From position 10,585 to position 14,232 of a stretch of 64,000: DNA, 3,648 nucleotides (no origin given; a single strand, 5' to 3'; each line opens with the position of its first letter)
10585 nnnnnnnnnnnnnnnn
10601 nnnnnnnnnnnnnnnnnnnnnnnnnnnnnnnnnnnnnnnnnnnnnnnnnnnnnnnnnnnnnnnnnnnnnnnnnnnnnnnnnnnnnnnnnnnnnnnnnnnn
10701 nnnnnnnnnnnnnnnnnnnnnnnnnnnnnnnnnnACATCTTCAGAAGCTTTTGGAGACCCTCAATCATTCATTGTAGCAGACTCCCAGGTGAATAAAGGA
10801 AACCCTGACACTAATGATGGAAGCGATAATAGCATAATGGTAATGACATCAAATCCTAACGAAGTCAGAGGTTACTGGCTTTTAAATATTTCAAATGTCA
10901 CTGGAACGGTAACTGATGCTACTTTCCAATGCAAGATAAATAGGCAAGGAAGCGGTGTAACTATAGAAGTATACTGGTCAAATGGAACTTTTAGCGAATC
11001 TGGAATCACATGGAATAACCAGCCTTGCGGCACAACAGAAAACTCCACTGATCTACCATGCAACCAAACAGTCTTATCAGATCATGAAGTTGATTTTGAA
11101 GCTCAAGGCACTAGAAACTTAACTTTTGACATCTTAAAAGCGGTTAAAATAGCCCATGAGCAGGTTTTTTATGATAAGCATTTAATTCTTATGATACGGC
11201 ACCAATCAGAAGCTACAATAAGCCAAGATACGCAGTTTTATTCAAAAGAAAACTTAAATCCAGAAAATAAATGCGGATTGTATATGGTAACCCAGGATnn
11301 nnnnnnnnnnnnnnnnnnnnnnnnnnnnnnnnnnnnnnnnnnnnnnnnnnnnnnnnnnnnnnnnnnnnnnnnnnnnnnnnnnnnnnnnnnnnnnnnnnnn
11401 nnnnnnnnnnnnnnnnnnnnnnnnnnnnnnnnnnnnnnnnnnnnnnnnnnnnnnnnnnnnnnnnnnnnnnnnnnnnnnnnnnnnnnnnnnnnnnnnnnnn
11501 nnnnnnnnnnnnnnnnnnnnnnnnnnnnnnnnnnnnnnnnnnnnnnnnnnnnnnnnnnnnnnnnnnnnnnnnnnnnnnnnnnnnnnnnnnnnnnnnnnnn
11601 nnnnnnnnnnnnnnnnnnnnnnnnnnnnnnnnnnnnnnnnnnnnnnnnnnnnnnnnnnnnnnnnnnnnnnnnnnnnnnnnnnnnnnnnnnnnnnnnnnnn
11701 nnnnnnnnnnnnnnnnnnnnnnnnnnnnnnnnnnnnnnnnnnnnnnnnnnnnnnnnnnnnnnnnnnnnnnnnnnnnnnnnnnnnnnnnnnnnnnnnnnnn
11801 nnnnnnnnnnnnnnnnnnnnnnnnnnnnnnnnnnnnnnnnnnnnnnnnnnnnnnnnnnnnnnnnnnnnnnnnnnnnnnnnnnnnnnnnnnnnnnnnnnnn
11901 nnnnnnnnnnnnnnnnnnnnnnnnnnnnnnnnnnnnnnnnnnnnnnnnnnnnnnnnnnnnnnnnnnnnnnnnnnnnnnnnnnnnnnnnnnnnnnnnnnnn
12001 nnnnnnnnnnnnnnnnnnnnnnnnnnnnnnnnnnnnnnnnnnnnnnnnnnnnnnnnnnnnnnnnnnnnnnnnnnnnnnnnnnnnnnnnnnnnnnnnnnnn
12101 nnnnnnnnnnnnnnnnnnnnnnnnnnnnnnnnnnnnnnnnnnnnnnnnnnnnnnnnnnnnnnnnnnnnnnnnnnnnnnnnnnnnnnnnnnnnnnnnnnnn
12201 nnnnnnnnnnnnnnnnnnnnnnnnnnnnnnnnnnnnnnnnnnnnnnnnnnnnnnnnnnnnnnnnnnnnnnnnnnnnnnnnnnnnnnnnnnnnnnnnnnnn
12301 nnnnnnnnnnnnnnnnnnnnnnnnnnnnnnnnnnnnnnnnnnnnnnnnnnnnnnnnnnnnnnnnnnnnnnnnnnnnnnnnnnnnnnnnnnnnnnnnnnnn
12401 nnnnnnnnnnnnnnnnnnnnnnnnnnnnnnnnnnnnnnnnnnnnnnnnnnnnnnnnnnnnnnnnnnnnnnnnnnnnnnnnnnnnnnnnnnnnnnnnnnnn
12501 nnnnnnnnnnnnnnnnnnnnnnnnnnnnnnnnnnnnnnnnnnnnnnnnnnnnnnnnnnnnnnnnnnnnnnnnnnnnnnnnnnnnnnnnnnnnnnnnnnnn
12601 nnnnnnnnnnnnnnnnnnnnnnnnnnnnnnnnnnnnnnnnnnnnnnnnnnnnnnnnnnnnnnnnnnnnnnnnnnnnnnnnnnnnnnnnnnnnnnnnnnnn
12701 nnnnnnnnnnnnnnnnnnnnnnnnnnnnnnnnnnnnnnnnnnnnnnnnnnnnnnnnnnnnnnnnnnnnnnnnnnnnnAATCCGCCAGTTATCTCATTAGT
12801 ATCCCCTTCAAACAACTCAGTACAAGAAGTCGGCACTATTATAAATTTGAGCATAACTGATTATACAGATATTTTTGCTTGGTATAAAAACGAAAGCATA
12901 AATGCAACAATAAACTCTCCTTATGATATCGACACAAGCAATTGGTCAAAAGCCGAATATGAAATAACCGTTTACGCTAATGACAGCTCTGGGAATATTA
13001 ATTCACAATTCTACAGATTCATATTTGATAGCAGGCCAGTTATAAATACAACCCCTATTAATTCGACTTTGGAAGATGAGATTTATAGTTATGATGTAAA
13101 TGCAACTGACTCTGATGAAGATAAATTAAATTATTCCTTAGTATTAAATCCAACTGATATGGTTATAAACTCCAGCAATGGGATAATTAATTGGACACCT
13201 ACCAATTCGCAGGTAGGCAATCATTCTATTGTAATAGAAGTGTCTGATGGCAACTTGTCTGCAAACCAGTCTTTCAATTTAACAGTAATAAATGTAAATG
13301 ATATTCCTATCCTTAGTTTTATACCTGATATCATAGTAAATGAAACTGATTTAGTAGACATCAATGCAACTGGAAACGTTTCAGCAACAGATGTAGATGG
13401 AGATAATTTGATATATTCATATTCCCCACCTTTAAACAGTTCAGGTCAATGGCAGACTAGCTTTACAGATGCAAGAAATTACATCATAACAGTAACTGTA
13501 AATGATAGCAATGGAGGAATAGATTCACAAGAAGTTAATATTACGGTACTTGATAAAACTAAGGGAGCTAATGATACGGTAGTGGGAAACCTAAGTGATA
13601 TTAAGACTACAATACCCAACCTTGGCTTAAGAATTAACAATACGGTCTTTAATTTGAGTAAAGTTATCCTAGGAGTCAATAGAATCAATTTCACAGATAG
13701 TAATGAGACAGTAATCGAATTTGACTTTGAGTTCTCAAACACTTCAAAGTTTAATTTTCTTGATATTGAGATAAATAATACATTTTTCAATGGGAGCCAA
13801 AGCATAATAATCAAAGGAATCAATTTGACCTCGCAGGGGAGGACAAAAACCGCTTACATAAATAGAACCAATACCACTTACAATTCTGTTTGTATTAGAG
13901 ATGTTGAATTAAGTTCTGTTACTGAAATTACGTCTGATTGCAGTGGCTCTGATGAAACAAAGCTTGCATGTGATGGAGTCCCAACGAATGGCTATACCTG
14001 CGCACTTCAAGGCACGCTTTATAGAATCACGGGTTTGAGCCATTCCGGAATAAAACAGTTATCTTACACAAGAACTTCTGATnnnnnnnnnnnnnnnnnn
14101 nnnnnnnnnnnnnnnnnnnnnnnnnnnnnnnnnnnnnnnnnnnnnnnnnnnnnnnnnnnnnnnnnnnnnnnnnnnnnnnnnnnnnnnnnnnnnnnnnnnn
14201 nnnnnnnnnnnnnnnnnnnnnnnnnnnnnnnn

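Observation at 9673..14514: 1.6-kaa surface protein with about one N-glycosylation sequon per 14 residues and a mosaic repeat architecture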

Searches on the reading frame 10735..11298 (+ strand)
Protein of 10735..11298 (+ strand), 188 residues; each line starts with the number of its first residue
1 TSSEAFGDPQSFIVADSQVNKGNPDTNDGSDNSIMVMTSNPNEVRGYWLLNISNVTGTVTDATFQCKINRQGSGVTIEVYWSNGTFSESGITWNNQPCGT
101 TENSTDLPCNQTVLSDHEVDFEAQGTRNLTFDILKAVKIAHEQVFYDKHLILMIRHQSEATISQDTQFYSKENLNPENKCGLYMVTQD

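Call 19: search_protein_families(library=ncbifam, proteins=[window:10735-11298:+], max_evalue=1)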
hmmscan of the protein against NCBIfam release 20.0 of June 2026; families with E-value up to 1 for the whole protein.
window:10735-11298:+ (188 aa): 3 families
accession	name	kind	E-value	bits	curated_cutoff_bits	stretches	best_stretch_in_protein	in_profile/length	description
NF033679.1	DNRLRE_dom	domain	1.1e-12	48.3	34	1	15-174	1-154/164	DNRLRE domain-containing protein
NF000494.1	FosF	exception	0.054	13.5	280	1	51-107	4-60/132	fosfomycin resistance glutathione transferase FosF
NF000124.1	fos-Vibrio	exception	0.055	13.6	250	1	50-123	3-69/132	FosG/FosC2-related fosfomycin resistance glutathione transferase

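Call 59: search_protein_families(library=pfam, proteins=[window:10735-11298:+], max_evalue=1)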
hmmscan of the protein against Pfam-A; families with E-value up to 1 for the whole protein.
window:10735-11298:+ (188 aa): 2 families
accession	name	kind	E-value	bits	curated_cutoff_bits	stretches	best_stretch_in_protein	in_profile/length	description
PF24517.2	CBM96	-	7.5e-12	45.8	26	1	14-175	8-155/164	Carbohydrate-binding module family 96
PF09136.16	Glucodextran_B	-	0.037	14.4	27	1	54-89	20-51/83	Glucodextranase, domain B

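Call 71: search_solved_structures(query=window:10735-11298:+, max_evalue=1, show_alignments=2)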
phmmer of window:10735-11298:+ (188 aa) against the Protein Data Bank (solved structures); distinct sequences matched with E-value up to 1: 6.
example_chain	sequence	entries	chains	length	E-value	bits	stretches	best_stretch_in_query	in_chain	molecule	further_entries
8wab_A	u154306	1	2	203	0.017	18.2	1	12-117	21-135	DNRLRE domain-containing protein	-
7x25_A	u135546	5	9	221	0.073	16.1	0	67-99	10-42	antibody S41 heavy chain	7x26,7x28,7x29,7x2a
7ru3_H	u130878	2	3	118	0.28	14.2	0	67-99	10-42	CC6.33 IgG heavy chain Fv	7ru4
9z5u_H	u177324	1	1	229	0.49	13.4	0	67-100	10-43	AT1211 Heavy Chain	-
3qeg_H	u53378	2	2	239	0.51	13.3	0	67-99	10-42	Fab fragment of human anti-HIV antibody N12-i2, heavy chain | ANTI-HIV ANTIBODY N12-I2 FAB HEAVY CHAIN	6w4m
7mfg_H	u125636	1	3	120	0.86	12.6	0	67-99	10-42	310-030-1D06 Heavy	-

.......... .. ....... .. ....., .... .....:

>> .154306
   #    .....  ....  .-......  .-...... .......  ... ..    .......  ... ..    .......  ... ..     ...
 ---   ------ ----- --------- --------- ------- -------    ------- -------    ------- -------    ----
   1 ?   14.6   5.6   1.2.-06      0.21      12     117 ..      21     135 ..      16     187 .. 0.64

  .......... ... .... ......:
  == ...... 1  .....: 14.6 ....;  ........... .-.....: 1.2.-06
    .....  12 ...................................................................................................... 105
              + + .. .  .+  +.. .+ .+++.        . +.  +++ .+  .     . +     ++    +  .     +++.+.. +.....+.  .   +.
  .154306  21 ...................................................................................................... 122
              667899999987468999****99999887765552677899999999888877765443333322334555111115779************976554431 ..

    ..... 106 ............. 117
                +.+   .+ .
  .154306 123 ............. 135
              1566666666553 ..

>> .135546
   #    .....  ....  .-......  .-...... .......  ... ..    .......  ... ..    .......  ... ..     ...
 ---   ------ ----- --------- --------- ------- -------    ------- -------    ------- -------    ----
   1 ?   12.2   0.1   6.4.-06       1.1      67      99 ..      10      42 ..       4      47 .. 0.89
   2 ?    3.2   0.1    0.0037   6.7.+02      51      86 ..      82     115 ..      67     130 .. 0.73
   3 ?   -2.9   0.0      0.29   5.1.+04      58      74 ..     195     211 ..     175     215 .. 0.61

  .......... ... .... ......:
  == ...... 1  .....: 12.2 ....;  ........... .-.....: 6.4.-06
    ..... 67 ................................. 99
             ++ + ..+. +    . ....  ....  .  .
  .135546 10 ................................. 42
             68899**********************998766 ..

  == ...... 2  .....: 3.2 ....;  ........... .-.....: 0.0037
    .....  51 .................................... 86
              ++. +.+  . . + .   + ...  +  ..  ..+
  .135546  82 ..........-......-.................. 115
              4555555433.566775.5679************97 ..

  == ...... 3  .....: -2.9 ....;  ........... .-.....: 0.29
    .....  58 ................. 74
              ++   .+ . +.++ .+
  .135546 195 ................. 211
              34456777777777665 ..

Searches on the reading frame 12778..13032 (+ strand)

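Call 59: search_protein_families(library=pfam, proteins=[window:12778-13032:+], max_evalue=1)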
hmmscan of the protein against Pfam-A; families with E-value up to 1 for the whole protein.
window:12778-13032:+ (85 aa): 6 families
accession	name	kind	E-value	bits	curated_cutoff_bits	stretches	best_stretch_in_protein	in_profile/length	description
PF15418.12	DUF4625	-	0.018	15.7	27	1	31-76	83-123/131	Domain of unknown function (DUF4625)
PF17957.7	Big_7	-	0.022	15.8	24.1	1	3-27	1-25/70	Bacterial Ig domain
PF04688.18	Holin_SPP1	-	0.044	14.4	27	1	10-41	29-60/74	SPP1 phage holin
PF11589.14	DUF3244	-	0.062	13.7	25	1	42-71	60-87/96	Domain of unknown function (DUF3244)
PF19077.6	Big_13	-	0.074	14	27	1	43-84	58-101/102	Bacterial Ig-like domain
PF05215.19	Spiralin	-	0.43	11.6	25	1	33-78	31-78/81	Spiralin domain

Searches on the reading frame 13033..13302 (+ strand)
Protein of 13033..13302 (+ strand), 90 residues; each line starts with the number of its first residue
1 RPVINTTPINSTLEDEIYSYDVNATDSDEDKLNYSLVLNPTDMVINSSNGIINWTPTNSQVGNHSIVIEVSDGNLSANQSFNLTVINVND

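Call 59: search_protein_families(library=pfam, proteins=[window:13033-13302:+], max_evalue=1)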
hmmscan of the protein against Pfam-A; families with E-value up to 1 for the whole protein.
window:13033-13302:+ (90 aa): 4 families
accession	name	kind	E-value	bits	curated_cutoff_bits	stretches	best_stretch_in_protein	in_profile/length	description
PF05345.18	He_PIG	-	5.3e-12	46.4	24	1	2-85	2-95/96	Putative Ig domain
PF17963.7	Big_9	-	5.8e-09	37.2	23.6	1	2-83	4-88/89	Bacterial Ig domain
PF17892.7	Cadherin_5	-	1e-06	28.9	26.5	1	9-85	13-97/98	Cadherin-like domain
PF24908.1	Ig_SIBA-E_2nd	-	0.0074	16.9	27.8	1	7-74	5-76/117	Integrin beta-like protein A-E, second Ig-like domain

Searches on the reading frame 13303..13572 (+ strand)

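Call 59: search_protein_families(library=pfam, proteins=[window:13303-13572:+], max_evalue=1)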
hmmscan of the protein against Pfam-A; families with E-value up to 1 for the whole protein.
window:13303-13572:+ (90 aa): 5 families
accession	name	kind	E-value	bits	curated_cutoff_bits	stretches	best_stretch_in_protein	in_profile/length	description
PF17963.7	Big_9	-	1.3e-05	26.4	23.6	1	11-81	12-89/89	Bacterial Ig domain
PF18911.6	PKD_4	-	0.0044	17.5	27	1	49-82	51-85/85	PKD domain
PF22352.2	K319L-like_PKD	-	0.0047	17.4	27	1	54-82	56-84/84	K319L-like, PKD domain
PF05345.18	He_PIG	-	0.059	14.2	24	0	50-82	63-95/96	Putative Ig domain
PF00801.26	PKD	-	0.1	13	23.5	1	25-75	18-74/80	PKD domain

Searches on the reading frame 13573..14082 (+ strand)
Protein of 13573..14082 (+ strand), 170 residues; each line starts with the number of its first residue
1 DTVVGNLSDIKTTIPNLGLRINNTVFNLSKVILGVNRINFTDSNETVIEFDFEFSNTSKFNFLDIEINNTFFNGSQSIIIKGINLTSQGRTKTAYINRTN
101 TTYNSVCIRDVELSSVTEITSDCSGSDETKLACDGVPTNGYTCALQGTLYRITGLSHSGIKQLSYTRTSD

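Call 59: search_protein_families(library=pfam, proteins=[window:13573-14082:+], max_evalue=1)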
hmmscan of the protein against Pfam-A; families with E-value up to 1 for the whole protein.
window:13573-14082:+ (170 aa): 1 family
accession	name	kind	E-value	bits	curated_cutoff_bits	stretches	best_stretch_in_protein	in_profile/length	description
PF21114.3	DDR1-2_DS-like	-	0.03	14.5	27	1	44-94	75-123/177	Discoidin domain-containing receptor 1/2, DS-like domain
